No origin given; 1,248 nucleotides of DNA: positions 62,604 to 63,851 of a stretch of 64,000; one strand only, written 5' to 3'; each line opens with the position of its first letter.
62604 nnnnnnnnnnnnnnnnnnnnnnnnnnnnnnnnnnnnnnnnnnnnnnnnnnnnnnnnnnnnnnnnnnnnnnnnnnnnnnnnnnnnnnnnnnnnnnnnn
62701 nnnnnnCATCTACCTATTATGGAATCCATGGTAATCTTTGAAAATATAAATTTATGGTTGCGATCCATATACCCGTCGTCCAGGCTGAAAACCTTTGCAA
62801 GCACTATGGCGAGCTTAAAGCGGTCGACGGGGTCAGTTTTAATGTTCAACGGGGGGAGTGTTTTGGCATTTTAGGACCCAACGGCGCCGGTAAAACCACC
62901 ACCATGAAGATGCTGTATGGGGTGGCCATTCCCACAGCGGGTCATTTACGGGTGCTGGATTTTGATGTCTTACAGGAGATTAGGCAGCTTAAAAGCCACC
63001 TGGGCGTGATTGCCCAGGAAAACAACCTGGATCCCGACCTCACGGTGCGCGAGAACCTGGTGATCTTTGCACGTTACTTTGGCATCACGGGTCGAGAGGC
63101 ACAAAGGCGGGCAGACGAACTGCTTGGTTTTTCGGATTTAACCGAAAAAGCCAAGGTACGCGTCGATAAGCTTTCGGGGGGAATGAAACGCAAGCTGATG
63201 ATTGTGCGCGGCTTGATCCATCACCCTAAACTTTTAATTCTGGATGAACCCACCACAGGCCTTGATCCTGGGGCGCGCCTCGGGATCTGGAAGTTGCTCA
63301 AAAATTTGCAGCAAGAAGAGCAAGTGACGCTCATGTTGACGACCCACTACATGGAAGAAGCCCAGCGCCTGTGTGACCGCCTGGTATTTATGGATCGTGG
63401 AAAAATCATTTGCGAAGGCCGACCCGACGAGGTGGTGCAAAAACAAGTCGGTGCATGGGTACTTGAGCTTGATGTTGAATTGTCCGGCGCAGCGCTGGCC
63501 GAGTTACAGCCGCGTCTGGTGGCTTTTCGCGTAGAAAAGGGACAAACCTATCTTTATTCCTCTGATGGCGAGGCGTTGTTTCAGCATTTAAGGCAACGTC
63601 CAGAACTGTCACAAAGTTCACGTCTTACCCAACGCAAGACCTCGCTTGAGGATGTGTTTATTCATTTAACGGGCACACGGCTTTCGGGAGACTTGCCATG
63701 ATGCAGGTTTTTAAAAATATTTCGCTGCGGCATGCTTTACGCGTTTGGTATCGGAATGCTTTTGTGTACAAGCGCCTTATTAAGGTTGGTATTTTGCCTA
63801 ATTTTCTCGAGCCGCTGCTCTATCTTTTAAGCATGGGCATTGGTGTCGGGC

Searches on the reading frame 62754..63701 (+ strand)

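Call 65: search_protein_families(library=pfam, proteins=[window:62754-63701:+], max_evalue=0.001)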
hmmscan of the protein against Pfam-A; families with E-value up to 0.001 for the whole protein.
window:62754-63701:+ (315 aa): 3 families
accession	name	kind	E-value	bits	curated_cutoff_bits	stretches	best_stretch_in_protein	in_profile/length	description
PF00005.33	ABC_tran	-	3.3e-35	122.1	25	1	25-168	2-137/137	ABC transporter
PF13304.12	AAA_21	-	7.8e-11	43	27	1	117-198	210-298/304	AAA domain, putative AbiEii toxin, Type IV TA system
PF02463.25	SMC_N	-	0.00013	21.9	40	1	38-207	28-209/220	RecF/RecN/SMC N terminal domain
